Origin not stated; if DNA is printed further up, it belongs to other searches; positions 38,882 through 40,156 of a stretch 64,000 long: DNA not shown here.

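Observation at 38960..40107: Single-gene cassette inserted between xseA and xseB and bracketed by identical 40-nt direct repeats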

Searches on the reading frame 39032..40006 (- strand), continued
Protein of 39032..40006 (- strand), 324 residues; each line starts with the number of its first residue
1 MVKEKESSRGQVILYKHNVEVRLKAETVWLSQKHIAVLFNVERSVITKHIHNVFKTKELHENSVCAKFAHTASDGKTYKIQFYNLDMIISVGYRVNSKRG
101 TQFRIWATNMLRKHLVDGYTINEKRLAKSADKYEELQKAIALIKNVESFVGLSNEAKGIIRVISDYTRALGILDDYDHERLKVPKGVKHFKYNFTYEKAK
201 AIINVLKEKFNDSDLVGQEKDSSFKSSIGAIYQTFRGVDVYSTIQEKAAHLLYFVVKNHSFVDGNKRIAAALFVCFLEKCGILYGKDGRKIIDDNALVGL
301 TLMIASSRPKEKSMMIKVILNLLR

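Call 56: search_protein_families(library=padloc, proteins=[window:39032-40006:-], max_evalue=0.01)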
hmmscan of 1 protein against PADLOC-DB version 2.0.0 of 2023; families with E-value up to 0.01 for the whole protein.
window:39032-40006:- (324 aa): 39 families (the best 25 are shown)
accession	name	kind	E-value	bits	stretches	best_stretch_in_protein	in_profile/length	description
PDLC04965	PDC-S23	-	4.1e-127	422.1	1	17-323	17-323/327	-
PDLC04963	PDC-S23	-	5.9e-119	395.1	1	12-323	4-307/312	-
PDLC04964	PDC-S23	-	3.7e-110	366.2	1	16-322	15-326/331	-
PDLC04854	PDC-S05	-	2e-66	221.7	1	15-209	9-208/212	-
PDLC04848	PDC-S05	-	3.3e-61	205.4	2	19-208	17-205/291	-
PDLC04858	PDC-S05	-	5e-53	176.6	1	11-131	6-131/138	-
PDLC04874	PDC-S05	-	4.4e-51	170.7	1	15-134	11-133/165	-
PDLC04872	PDC-S05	-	1.9e-50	168.6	1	14-144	9-144/152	-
PDLC04870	PDC-S05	-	3.8e-49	165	1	16-145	20-153/214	-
PDLC04851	PDC-S05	-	2.1e-48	163.2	1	1-147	1-159/342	-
PDLC04876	PDC-S05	-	3.5e-48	161.6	1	6-147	4-157/174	-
PDLC04879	PDC-S05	-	4.5e-48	162.2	1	9-156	4-157/285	-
PDLC04853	PDC-S05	-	1.2e-47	160.7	1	10-148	6-154/336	-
PDLC04843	PDC-S05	-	1.4e-47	160.5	1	17-147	18-150/330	-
PDLC04852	PDC-S05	-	1.6e-46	156.8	1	4-167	5-177/346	-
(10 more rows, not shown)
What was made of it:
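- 39032..40006 (-): Cargo gene, 324 aa: a RhuM N-terminal domain fused to a Fic/Doc domain with a Doc-type motif, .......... It is a candidate single-gene anti-phage or toxin protein. PADLOC PDC-S23, E=4e-127, residues 17-323 of a 327-position model (call 56).
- On RhuM-Doc / PADLOC PDC-S23 (cargo protein): PDC-S23 at E=4e-127 over residues 17-323 of a 327-position model (call 56).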

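Call 57: search_protein_families(library=ncbifam, proteins=[window:39032-40006:-], max_evalue=0.01)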
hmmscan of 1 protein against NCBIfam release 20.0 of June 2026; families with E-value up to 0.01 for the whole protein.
window:39032-40006:- (324 aa): 1 family
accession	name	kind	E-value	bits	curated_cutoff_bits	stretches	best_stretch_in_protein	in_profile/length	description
TIGR01550.1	DOC_P1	subfamily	4.5e-09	36.5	38.65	1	230-282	35-89/122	type II toxin-antitoxin system death-on-curing family toxin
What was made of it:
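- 39032..40006 (-): TIGR01550 DOC_P1 scores 36.5 bits, just under its cut-off (call 57).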

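Call 76: find_related_loci(query=window:39032-40006:-, collection=viral_contigs, flank=3000)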
Query window:39032-40006:- (324 aa) in viral_contigs; peptide patterns used: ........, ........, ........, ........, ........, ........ (x = any residue, [..] = any of these).
8 stretches matched a pattern, but none encodes a relative of the query by tblastn (E <= 1e-3).

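Call 77: find_encoding_contigs(protein=P0125, flank=3000, max_places=5)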
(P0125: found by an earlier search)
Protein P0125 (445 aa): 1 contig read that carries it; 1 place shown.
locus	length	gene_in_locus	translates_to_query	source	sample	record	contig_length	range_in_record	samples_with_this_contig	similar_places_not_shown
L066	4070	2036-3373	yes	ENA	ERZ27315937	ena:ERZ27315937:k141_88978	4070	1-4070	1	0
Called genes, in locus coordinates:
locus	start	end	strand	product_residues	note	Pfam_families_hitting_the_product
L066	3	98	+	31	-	?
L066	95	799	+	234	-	PF00535:Glycos_transf_2, PF10111:Glyco_tranf_2_2 (weak)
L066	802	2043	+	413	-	PF09594:GT87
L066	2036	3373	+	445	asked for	PF13742:tRNA_anti_2, PF02601:Exonuc_VII_L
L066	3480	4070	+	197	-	?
